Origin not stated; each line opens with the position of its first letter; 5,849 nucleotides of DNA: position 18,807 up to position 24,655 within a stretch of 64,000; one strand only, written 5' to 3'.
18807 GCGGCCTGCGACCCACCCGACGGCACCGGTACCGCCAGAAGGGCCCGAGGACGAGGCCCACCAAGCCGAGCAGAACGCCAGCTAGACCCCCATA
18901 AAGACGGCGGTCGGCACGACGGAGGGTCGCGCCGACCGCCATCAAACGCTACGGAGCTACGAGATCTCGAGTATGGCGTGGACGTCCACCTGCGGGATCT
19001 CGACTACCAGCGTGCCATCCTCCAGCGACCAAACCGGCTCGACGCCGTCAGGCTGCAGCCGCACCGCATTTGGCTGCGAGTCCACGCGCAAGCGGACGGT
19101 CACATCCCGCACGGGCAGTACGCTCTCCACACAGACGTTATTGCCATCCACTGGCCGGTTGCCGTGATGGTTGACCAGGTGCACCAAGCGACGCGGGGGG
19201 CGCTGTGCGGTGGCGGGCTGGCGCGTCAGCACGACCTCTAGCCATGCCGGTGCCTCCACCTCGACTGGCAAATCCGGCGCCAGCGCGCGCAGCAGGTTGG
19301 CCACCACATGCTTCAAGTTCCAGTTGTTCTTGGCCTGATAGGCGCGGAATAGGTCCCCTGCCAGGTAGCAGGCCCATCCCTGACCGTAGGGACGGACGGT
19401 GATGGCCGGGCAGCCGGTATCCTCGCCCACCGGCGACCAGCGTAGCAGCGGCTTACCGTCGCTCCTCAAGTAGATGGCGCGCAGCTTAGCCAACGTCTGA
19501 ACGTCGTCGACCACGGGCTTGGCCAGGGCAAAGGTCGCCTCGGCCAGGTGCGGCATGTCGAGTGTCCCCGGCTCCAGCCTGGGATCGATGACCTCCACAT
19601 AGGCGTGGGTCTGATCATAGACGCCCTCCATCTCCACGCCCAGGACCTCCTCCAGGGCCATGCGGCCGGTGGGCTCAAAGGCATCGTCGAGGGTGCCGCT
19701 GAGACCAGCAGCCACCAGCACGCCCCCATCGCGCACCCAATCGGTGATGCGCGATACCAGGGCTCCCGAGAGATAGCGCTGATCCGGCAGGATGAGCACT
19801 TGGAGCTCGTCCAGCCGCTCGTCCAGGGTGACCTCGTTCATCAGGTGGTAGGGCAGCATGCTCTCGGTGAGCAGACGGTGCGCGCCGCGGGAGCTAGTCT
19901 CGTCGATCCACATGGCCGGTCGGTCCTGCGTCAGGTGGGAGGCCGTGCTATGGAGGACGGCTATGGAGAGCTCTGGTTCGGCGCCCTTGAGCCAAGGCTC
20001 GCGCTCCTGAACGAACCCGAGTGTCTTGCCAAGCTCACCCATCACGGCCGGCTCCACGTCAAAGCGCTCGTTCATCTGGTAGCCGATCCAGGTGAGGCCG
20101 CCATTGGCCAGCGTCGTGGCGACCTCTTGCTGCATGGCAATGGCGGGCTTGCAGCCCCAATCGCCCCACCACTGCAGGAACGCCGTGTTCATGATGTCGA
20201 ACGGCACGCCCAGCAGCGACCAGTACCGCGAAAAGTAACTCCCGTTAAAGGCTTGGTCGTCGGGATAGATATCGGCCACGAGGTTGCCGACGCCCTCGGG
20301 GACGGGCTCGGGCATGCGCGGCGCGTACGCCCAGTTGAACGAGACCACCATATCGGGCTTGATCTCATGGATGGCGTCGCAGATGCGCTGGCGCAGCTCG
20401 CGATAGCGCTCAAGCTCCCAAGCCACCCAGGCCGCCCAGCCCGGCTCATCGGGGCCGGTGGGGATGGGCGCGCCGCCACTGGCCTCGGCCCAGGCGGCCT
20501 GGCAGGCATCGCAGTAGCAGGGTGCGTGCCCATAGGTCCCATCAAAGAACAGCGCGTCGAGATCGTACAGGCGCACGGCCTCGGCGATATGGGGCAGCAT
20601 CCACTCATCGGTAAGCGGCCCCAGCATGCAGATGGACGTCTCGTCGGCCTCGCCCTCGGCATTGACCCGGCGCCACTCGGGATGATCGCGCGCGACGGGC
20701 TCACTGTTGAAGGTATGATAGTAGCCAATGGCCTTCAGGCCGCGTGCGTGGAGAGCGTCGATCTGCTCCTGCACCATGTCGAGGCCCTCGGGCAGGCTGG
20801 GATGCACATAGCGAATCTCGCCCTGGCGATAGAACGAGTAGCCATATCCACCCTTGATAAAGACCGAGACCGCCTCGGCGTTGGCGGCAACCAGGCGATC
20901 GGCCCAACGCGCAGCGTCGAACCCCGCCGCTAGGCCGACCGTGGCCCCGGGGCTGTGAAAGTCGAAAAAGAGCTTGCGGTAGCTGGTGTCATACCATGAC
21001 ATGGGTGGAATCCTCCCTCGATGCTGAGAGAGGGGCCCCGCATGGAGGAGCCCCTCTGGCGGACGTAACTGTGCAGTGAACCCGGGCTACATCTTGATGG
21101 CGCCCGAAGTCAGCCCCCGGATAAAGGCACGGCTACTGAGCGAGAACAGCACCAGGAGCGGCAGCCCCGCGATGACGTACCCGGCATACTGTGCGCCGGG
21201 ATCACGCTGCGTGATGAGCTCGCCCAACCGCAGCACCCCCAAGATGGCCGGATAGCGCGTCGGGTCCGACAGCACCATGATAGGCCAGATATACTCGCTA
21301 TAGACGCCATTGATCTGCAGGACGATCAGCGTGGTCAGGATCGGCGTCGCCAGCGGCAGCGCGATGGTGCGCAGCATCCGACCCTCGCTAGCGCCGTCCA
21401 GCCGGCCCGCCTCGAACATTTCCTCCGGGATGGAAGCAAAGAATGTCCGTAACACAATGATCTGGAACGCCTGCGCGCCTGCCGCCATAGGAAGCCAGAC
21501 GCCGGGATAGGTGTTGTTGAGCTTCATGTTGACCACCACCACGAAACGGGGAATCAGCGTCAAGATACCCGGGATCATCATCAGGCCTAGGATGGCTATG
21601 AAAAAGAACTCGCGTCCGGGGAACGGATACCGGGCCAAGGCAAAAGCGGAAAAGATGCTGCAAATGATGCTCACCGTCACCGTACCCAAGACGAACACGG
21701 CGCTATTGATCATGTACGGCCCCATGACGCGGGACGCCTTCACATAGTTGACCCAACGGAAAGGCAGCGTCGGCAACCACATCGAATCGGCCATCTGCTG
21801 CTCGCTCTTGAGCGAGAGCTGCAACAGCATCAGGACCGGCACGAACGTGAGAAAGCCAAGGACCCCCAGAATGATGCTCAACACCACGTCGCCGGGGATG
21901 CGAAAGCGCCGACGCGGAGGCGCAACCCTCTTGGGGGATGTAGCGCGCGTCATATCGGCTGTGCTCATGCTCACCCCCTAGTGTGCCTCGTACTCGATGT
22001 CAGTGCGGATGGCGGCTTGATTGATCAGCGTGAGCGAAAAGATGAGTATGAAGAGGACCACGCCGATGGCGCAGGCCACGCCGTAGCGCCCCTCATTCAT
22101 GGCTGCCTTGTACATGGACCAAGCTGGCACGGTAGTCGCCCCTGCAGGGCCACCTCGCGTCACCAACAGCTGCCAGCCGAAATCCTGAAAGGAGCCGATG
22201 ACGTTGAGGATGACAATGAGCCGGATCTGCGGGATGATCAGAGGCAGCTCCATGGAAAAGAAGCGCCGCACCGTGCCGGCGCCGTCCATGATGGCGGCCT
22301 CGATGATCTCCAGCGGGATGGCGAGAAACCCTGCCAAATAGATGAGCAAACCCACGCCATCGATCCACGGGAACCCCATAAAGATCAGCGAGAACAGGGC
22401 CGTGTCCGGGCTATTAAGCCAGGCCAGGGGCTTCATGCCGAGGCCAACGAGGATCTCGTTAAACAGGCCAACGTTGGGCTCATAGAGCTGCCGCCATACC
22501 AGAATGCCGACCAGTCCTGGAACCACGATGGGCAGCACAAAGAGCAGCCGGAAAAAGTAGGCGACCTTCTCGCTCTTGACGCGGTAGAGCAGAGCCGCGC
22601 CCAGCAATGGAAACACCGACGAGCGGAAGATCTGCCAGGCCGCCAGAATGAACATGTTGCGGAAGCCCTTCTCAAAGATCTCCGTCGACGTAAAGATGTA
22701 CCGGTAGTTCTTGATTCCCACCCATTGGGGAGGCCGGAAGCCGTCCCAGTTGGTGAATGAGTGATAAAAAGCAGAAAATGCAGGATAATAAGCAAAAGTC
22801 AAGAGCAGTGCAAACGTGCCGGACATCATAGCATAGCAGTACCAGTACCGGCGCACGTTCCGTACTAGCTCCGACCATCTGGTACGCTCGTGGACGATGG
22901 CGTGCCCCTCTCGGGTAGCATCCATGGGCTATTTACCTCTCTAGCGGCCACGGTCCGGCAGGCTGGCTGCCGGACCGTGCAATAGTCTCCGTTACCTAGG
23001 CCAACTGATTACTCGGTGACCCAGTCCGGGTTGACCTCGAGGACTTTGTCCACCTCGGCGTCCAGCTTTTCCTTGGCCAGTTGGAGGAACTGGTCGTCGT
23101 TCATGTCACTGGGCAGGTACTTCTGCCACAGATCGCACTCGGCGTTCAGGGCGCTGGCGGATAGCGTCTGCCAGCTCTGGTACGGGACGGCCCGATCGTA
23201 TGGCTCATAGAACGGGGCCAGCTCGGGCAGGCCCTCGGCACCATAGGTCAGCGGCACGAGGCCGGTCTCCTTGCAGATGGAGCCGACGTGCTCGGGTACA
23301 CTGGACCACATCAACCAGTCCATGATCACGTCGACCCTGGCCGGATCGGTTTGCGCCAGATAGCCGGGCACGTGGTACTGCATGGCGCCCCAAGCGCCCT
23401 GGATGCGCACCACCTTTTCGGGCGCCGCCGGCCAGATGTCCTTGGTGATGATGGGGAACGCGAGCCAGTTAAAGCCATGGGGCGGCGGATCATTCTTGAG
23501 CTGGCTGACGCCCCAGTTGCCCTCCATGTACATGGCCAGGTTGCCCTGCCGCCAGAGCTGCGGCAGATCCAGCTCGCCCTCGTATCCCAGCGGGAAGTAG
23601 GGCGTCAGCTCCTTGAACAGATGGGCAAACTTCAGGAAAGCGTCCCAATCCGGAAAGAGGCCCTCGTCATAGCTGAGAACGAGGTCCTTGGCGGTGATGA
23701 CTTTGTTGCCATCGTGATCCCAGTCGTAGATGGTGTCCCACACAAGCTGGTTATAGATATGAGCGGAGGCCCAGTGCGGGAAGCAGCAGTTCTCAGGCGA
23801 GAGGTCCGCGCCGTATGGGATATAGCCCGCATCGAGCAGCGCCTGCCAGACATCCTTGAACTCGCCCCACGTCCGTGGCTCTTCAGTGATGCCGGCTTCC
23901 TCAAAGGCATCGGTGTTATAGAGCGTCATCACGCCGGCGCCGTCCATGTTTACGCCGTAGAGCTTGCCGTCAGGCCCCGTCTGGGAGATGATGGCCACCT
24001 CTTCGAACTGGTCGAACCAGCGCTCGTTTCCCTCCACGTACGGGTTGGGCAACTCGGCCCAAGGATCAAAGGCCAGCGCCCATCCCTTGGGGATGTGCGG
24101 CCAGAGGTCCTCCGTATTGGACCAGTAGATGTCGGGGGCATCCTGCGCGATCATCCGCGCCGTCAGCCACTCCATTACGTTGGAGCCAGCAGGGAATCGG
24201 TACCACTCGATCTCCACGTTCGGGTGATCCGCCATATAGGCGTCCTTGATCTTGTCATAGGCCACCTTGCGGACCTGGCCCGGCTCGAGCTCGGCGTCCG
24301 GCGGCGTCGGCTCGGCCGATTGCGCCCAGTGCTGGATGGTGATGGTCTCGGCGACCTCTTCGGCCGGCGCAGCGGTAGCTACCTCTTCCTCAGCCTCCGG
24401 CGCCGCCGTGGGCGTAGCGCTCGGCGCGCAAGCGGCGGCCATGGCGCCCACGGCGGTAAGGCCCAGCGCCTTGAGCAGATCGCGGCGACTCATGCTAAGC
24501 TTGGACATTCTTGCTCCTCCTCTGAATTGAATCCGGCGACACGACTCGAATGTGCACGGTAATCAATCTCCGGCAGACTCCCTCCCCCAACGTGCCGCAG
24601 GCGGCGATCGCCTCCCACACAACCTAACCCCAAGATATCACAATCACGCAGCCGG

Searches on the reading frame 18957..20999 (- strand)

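Call 18: search_protein_families(library=pfam, proteins=[window:18957-20999:-], max_evalue=0.001)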
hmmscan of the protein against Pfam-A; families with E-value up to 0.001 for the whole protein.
window:18957-20999:- (680 aa): 4 families
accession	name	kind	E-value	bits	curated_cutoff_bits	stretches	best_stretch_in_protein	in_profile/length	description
PF14871.12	GHL6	-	3.8e-15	56.7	35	1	28-153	1-131/132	Hypothetical glycosyl hydrolase 6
PF08532.16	Glyco_hydro_42M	-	1.2e-10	41.7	25.8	1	390-458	49-120/207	Beta-galactosidase trimerisation domain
PF02638.21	GHL10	-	4e-08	33.2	27.9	1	71-221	67-227/311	Glycosyl hydrolase-like 10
PF01120.23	Alpha_L_fucos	-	1.7e-06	28.1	25.2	1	24-164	91-217/345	Alpha-L-fucosidase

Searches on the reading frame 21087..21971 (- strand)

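Call 18: search_protein_families(library=pfam, proteins=[window:21087-21971:-], max_evalue=0.001)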
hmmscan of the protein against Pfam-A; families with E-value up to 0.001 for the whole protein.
window:21087-21971:- (294 aa): 1 family
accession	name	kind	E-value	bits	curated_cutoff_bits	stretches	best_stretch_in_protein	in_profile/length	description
PF00528.27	BPD_transp_1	-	1.9e-12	47.7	26.4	1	102-285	2-176/184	Binding-protein-dependent transport system inner membrane component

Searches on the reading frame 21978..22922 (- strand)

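Call 18: search_protein_families(library=pfam, proteins=[window:21978-22922:-], max_evalue=0.001)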
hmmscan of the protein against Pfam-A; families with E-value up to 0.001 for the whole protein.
window:21978-22922:- (314 aa): 1 family
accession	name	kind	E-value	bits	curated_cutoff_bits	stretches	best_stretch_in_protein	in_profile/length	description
PF00528.27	BPD_transp_1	-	7.2e-11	42.6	26.4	1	114-301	10-175/184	Binding-protein-dependent transport system inner membrane component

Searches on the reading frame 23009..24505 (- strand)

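Call 18: search_protein_families(library=pfam, proteins=[window:23009-24505:-], max_evalue=0.001)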
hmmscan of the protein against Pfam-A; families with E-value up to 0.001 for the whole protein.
window:23009-24505:- (498 aa): 2 families
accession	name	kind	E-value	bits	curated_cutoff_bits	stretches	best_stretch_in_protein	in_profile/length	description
PF01547.30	SBP_bac_1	-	2e-14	54.7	26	1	83-372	10-279/307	Bacterial extracellular solute-binding protein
PF13416.11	SBP_bac_8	-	6.4e-14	52.8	27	1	86-424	2-266/279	Bacterial extracellular solute-binding protein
